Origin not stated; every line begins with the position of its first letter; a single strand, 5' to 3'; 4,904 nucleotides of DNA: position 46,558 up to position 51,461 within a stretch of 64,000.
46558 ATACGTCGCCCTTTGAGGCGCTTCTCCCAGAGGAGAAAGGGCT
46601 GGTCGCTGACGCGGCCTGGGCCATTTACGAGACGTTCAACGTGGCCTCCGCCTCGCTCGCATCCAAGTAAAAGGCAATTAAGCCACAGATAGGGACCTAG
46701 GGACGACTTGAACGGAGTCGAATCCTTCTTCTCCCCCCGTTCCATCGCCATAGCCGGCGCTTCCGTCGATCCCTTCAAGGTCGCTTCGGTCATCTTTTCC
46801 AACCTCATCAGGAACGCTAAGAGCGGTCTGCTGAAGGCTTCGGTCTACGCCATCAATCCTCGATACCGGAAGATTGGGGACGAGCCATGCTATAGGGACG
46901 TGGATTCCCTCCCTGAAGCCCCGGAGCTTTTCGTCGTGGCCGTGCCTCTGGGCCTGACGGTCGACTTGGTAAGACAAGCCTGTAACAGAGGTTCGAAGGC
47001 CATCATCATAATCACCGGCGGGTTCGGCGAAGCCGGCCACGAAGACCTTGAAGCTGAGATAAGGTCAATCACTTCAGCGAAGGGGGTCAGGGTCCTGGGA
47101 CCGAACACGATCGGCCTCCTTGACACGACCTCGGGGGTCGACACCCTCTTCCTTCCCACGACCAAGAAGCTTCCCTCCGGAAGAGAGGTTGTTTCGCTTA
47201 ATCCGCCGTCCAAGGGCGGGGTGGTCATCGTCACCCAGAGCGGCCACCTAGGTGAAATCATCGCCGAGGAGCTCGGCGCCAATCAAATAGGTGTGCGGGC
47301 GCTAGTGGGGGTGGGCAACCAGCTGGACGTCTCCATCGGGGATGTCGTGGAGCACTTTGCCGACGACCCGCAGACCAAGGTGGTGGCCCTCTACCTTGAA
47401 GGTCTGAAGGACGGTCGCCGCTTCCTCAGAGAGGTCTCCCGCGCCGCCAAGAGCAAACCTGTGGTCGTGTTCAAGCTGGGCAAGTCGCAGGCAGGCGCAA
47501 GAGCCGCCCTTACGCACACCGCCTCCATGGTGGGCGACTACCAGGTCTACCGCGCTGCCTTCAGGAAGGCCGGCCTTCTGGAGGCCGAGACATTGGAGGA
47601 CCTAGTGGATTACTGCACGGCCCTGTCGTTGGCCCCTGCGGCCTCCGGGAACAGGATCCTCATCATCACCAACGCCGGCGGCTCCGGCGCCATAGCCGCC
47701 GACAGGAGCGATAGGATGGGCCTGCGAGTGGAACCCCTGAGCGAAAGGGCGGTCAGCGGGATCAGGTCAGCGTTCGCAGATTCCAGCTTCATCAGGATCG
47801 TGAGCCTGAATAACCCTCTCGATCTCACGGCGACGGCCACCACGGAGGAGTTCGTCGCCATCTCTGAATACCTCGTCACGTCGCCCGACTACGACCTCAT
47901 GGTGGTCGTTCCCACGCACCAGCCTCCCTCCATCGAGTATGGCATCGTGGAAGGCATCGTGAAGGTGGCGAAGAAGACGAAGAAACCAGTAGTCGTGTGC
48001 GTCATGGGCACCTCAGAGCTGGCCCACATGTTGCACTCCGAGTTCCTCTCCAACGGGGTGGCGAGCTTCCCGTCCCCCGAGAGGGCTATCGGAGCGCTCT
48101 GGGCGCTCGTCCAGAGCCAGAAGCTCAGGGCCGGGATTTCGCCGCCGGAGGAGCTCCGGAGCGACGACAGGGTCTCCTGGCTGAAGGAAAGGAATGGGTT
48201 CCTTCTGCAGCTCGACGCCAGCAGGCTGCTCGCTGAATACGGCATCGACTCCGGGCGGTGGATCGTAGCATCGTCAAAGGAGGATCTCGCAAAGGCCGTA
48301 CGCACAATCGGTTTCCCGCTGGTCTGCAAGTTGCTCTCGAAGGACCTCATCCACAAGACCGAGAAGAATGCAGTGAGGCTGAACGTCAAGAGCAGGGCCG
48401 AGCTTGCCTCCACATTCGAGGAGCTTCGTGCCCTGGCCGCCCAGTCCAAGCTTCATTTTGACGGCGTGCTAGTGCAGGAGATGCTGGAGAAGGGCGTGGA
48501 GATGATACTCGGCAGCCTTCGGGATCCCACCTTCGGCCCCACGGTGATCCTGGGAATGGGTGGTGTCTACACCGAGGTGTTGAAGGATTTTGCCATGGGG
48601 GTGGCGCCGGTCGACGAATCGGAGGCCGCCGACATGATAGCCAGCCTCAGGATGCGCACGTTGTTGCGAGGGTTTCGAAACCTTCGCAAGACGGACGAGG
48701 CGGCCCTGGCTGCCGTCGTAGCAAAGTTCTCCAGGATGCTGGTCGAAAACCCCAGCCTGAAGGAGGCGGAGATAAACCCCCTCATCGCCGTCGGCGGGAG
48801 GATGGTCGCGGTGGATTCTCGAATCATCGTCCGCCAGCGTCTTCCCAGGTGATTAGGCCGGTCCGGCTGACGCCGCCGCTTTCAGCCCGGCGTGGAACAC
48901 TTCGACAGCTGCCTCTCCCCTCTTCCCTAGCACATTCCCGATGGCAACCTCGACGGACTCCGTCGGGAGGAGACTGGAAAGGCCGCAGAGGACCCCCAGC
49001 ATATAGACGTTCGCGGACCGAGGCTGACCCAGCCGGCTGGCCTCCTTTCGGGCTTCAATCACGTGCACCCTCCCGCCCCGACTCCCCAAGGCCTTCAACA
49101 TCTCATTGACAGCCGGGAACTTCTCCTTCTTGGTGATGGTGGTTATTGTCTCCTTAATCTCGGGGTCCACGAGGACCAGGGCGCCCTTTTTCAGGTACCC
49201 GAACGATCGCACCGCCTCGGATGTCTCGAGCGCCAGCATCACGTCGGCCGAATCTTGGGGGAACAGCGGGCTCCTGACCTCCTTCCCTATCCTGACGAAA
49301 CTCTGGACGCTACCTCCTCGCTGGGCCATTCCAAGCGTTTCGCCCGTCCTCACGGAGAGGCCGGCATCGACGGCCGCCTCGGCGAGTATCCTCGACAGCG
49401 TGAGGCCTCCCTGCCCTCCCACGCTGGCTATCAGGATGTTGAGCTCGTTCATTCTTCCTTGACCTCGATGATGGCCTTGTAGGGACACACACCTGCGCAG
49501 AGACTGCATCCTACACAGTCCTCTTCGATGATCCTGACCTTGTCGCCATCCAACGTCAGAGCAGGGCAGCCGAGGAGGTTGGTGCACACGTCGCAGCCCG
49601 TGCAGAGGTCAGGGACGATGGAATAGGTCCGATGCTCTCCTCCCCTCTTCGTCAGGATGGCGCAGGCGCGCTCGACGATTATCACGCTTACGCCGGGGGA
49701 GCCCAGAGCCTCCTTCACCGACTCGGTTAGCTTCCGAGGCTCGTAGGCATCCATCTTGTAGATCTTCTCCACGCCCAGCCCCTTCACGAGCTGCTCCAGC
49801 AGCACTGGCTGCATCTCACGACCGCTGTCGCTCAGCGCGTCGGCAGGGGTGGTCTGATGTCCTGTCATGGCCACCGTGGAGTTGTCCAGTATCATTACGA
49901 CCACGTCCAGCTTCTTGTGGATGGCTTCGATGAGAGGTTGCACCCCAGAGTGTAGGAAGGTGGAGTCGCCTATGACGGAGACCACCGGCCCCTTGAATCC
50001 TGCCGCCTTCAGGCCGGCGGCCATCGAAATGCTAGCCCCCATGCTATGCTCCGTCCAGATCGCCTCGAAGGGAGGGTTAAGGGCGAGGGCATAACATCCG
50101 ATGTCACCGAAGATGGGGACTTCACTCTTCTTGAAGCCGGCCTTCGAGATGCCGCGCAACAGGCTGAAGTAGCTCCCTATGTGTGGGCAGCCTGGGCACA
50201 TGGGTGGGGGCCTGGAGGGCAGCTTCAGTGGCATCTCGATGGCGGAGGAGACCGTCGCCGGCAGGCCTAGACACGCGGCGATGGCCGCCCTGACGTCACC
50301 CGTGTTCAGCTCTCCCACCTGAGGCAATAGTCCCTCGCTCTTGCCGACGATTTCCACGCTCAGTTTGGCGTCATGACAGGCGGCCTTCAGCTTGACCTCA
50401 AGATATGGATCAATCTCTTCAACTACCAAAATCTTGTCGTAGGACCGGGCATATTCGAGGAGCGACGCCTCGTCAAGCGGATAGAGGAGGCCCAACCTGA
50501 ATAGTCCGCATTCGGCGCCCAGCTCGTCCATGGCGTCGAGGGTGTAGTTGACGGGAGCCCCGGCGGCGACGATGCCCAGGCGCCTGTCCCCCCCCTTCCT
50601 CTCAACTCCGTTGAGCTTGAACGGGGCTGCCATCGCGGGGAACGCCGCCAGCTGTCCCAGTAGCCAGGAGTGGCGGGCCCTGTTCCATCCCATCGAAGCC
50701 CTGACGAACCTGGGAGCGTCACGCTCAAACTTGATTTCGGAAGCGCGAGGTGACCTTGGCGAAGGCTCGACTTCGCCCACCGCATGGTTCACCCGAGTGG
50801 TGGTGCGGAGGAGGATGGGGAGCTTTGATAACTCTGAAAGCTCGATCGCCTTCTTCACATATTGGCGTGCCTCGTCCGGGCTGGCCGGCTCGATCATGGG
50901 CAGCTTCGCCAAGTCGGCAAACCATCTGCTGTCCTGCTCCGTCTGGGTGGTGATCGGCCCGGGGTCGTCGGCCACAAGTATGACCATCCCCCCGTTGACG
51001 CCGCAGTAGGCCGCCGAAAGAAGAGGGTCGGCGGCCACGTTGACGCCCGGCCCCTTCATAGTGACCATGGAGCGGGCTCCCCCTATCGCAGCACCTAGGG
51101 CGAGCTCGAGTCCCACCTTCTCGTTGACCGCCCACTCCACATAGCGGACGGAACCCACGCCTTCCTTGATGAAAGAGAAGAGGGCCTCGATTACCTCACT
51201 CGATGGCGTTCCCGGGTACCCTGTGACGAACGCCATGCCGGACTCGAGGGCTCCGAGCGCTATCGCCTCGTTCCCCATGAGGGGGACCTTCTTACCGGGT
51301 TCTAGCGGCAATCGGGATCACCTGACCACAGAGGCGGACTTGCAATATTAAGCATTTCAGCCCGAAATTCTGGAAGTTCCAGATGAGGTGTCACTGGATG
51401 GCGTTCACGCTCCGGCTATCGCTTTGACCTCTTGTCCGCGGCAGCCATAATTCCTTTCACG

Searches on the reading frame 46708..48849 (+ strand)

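Call 68: search_protein_families(library=pfam, proteins=[window:46708-48849:+], max_evalue=0.00001)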
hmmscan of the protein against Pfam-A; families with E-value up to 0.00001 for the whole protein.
window:46708-48849:+ (714 aa): 3 families
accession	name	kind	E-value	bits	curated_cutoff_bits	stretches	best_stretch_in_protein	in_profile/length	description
PF13549.11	ATP-grasp_5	-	4.2e-62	209.8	27.6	1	492-708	3-221/221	ATP-grasp domain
PF13607.11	Succ_CoA_lig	-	1.4e-49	167.8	27.4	1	169-306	1-138/138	Succinyl-CoA ligase like flavodoxin domain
PF13380.12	CoA_binding_2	-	1.7e-16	61.1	22.8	1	11-137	1-113/116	CoA binding domain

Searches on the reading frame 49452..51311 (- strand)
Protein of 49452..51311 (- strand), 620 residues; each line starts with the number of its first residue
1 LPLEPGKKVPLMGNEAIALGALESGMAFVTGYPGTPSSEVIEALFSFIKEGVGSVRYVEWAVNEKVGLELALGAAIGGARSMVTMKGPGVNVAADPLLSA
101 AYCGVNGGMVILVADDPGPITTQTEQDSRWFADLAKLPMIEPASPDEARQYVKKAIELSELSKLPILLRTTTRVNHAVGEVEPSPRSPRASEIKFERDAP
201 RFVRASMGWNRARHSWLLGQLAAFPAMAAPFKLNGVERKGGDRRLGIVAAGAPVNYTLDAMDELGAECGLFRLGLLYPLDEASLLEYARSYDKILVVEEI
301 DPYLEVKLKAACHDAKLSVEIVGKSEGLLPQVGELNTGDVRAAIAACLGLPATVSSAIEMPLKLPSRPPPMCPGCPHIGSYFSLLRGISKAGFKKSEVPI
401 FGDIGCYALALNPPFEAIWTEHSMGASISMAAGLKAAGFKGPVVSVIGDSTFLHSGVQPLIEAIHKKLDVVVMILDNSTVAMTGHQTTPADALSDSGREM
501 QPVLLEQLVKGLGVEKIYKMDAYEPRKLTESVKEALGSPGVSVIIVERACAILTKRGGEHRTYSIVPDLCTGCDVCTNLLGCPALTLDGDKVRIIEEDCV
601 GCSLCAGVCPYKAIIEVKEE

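Call 68: search_protein_families(library=pfam, proteins=[window:49452-51311:-], max_evalue=0.00001)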
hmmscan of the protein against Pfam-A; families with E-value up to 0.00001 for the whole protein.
window:49452-51311:- (620 aa): 5 families
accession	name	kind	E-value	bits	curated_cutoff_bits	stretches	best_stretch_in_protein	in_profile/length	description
PF02775.26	TPP_enzyme_C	-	2e-23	83.3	21.9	1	403-546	1-151/151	Thiamine pyrophosphate enzyme, C-terminal TPP binding domain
PF01855.24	POR_N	-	9.2e-13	48.9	27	1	20-193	2-176/231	Pyruvate flavodoxin/ferredoxin oxidoreductase, thiamine diP-bdg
PF00037.32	Fer4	-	6.3e-08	32.6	21.1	0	593-614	2-23/24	4Fe-4S binding domain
PF14697.11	Fer4_21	-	6.1e-07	29.9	35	0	584-616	25-58/59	4Fe-4S dicluster domain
PF13237.11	Fer4_10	-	8.9e-06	26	25.5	0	564-610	3-53/53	4Fe-4S dicluster domain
